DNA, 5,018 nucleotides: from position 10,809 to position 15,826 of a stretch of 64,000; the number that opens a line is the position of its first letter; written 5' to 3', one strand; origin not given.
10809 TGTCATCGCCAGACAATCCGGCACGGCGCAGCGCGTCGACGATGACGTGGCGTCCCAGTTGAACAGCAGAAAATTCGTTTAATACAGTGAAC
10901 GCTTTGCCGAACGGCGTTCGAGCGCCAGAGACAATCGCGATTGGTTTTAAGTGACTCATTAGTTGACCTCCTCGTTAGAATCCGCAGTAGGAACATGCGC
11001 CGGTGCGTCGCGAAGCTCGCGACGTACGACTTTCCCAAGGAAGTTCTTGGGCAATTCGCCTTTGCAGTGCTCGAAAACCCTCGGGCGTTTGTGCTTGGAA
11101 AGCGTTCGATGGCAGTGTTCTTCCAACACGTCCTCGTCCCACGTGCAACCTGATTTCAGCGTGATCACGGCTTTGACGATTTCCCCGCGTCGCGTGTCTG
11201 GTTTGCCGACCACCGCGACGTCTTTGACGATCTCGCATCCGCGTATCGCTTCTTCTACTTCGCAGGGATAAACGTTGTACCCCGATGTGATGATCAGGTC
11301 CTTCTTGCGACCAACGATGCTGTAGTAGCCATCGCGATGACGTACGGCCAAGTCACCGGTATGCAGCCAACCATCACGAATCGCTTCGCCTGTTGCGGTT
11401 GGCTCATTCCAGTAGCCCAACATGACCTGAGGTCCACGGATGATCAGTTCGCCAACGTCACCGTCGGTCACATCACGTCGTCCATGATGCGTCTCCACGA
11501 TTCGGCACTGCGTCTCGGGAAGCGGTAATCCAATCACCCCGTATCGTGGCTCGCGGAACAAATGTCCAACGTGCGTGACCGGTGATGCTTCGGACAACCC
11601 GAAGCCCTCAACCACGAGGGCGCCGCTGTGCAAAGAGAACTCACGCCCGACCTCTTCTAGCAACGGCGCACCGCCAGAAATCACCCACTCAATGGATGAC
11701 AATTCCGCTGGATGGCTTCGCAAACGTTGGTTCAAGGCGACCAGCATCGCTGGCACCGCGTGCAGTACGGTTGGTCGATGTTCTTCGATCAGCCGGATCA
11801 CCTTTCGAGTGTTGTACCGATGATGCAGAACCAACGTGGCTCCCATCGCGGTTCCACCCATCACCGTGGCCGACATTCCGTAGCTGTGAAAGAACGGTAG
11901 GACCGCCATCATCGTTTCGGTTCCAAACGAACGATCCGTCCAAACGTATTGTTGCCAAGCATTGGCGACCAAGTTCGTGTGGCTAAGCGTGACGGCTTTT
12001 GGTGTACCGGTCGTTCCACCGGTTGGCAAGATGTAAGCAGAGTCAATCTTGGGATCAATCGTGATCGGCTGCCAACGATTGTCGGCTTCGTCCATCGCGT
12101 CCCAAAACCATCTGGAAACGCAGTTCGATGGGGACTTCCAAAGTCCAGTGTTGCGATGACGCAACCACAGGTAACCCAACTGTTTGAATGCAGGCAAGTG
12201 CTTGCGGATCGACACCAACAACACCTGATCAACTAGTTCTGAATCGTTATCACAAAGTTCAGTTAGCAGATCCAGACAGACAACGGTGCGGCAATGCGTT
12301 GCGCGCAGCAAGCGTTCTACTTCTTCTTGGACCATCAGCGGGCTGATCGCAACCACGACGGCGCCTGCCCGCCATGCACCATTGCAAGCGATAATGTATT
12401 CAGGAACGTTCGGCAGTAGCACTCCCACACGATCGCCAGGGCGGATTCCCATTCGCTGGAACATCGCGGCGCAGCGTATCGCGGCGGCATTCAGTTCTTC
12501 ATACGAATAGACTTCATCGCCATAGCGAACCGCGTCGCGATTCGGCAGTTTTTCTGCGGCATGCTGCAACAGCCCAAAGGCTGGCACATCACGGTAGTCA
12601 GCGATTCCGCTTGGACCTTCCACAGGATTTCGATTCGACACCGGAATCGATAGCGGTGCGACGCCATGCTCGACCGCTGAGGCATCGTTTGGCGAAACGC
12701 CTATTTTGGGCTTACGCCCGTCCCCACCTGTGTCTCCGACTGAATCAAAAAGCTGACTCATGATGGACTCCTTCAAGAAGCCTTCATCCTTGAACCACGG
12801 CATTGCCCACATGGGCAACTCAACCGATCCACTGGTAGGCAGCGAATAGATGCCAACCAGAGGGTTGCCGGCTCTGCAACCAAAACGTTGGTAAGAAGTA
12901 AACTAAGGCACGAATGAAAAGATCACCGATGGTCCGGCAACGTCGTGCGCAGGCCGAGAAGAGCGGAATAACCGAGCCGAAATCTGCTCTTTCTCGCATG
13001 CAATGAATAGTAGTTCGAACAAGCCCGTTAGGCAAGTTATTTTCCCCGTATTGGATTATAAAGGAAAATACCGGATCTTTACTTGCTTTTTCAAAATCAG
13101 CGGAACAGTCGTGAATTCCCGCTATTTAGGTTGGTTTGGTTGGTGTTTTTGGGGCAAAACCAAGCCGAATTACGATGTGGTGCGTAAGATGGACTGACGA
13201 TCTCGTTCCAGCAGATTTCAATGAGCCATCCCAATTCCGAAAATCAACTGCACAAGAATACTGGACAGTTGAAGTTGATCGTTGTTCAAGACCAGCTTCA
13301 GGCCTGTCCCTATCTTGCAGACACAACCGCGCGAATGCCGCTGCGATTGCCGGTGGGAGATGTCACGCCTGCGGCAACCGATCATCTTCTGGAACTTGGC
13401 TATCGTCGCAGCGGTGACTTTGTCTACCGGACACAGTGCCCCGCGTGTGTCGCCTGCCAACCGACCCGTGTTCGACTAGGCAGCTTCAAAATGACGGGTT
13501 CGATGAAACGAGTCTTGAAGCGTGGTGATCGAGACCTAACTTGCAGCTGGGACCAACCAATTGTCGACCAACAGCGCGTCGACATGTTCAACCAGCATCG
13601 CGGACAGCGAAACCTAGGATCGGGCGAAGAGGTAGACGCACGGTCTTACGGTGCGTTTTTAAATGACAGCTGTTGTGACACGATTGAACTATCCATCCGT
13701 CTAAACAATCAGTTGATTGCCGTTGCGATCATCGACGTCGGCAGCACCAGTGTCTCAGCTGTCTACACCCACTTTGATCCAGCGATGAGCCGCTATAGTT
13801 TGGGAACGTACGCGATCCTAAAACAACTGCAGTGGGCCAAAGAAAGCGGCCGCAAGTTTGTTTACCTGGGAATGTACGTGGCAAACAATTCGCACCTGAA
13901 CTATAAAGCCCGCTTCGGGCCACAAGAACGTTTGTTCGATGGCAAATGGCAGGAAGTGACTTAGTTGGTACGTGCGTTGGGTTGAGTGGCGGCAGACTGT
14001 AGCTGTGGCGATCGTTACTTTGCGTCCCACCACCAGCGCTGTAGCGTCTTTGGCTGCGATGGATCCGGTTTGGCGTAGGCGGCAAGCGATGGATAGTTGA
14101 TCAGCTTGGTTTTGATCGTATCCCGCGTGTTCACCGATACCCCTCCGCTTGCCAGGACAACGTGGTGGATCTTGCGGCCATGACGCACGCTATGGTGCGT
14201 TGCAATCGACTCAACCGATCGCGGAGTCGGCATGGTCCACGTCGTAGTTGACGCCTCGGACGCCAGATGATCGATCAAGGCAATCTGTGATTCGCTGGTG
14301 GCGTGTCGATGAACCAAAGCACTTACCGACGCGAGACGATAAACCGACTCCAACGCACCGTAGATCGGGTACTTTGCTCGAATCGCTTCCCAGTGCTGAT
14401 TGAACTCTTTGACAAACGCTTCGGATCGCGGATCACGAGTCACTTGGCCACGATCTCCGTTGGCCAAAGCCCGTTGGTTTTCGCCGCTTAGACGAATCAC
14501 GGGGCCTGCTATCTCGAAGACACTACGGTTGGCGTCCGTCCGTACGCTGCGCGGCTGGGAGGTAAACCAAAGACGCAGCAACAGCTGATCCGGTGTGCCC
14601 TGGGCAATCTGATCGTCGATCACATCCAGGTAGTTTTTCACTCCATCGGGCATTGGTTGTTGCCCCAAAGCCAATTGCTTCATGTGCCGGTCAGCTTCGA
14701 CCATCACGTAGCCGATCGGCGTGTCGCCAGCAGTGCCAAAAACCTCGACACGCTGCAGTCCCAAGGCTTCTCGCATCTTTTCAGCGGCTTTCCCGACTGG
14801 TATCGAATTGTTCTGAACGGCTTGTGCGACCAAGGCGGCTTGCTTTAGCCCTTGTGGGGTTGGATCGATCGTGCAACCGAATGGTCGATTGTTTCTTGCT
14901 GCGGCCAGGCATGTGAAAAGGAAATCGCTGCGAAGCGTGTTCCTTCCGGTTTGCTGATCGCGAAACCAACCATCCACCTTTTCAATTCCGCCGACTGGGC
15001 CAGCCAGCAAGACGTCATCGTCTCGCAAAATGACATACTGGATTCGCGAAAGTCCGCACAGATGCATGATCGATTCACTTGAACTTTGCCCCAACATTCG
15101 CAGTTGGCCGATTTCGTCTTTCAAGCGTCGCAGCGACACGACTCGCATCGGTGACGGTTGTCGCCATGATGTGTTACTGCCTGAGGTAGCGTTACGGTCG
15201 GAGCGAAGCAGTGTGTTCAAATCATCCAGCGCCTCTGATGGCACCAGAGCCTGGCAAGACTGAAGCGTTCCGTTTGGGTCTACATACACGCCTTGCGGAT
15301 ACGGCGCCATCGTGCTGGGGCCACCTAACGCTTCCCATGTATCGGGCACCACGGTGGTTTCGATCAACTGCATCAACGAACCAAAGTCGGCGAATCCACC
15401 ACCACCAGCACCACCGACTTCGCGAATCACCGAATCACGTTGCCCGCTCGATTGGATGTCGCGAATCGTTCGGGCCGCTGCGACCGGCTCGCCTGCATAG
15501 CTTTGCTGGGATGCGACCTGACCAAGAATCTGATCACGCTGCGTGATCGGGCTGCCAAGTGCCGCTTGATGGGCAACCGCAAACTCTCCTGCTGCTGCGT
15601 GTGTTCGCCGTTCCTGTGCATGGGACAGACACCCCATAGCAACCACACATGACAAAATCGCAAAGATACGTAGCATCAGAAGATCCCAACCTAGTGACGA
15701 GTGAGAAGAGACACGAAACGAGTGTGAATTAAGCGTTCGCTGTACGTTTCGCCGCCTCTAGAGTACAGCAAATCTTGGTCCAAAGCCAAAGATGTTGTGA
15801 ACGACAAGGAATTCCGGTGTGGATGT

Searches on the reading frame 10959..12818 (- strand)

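Call 9: search_protein_families(library=pfam, proteins=[window:10959-12818:-], max_evalue=0.001)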
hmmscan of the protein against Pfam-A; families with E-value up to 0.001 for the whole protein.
window:10959-12818:- (619 aa): 2 families
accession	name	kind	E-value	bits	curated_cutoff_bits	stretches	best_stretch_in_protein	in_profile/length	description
PF00501.34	AMP-binding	-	5.9e-83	279.2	29.9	1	84-470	1-384/384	AMP-binding enzyme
PF13193.12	AMP-binding_C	-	3.6e-14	53.9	24.5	1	520-596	1-76/76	AMP-binding enzyme C-terminal domain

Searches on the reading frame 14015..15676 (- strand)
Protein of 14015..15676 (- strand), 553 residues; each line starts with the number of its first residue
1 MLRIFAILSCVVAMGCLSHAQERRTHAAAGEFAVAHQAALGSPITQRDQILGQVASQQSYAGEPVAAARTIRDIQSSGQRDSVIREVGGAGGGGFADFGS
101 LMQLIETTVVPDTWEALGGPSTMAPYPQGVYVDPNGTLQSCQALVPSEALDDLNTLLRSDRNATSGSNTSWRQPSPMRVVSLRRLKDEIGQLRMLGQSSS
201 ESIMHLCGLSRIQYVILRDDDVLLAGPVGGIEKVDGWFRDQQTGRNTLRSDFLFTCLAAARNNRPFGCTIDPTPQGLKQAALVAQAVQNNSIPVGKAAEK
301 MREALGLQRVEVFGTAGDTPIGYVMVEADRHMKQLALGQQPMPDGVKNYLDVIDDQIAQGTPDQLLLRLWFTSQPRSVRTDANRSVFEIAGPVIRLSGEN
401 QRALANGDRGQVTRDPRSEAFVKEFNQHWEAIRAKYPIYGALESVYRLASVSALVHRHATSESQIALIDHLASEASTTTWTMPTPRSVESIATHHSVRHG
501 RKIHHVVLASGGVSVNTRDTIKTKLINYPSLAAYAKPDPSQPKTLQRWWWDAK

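Call 9: search_protein_families(library=pfam, proteins=[window:14015-15676:-], max_evalue=0.001)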
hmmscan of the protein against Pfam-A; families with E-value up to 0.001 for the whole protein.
window:14015-15676:- (553 aa): 1 family
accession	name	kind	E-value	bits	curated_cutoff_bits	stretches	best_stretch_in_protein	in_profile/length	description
PF07643.16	DUF1598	-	5.7e-20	71.8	25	1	268-349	1-84/84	Protein of unknown function (DUF1598)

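Call 10: find_encoding_contigs(protein=window:14015-15676:-, flank=10000, max_places=6)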
Protein window:14015-15676:- (553 aa): 20 contigs read that carry it; 6 places shown.
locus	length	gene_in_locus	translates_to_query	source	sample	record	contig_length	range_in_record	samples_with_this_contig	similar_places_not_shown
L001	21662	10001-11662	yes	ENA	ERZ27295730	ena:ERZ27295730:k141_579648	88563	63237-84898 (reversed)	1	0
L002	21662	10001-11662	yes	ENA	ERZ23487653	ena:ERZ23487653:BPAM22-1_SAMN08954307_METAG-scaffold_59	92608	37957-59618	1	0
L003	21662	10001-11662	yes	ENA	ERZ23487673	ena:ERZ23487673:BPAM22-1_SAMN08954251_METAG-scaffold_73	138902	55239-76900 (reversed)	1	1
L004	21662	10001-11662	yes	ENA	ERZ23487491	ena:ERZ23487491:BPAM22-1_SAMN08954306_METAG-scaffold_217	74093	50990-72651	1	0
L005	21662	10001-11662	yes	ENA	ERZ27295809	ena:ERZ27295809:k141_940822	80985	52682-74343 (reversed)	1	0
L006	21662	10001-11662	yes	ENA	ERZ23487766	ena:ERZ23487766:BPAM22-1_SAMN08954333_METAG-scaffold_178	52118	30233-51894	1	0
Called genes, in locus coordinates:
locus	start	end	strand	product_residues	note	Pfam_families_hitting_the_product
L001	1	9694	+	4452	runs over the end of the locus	?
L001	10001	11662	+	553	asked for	PF07643:DUF1598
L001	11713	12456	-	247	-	PF04376:ATE_N, PF04377:ATE_C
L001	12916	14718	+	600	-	PF00501:AMP-binding, PF13193:AMP-binding_C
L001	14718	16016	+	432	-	PF00108:Thiolase_N, PF00109:ketoacyl-synt (faint), PF02803:Thiolase_C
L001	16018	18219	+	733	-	PF00378:ECH_1, PF16113:ECH_2, PF02737:3HCDH_N, PF00725:3HCDH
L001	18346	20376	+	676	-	PF02771:Acyl-CoA_dh_N, PF02770:Acyl-CoA_dh_M, PF00441:Acyl-CoA_dh_1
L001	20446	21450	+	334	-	PF01734:Patatin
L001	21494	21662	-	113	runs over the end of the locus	PF00355:Rieske, PF13806:Rieske_2, PF22543:Rieske_4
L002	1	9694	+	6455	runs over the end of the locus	PF00413:Peptidase_M10, PF17892:Cadherin_5 (weak), PF17963:Big_9, PF20009:GEVED, PF17803:Cadherin_4, PF17803:Cadherin_4, PF17892:Cadherin_5, PF17963:Big_9, +2 more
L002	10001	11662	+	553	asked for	PF07643:DUF1598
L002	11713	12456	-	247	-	PF04376:ATE_N, PF04377:ATE_C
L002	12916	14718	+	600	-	PF00501:AMP-binding, PF13193:AMP-binding_C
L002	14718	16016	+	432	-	PF00108:Thiolase_N, PF00109:ketoacyl-synt (faint), PF02803:Thiolase_C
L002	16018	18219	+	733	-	PF00378:ECH_1, PF16113:ECH_2, PF02737:3HCDH_N, PF00725:3HCDH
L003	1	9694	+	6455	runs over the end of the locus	PF00413:Peptidase_M10, PF17892:Cadherin_5 (weak), PF17963:Big_9, PF20009:GEVED, PF17803:Cadherin_4, PF17803:Cadherin_4, PF17892:Cadherin_5, PF17963:Big_9, +2 more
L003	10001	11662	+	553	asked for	PF07643:DUF1598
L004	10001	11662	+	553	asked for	PF07643:DUF1598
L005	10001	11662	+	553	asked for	PF07643:DUF1598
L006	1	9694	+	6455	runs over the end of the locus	PF00413:Peptidase_M10, PF13229:Beta_helix (weak), PF17963:Big_9, PF20009:GEVED, PF17803:Cadherin_4, PF17803:Cadherin_4, PF17892:Cadherin_5, PF17963:Big_9, +2 more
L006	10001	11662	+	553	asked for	PF07643:DUF1598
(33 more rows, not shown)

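Call 33: search_protein_families(library=ncbifam, proteins=[window:14015-15676:-], max_evalue=0.01)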
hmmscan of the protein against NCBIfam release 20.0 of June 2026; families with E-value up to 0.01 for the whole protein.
window:14015-15676:- (553 aa): 0 families
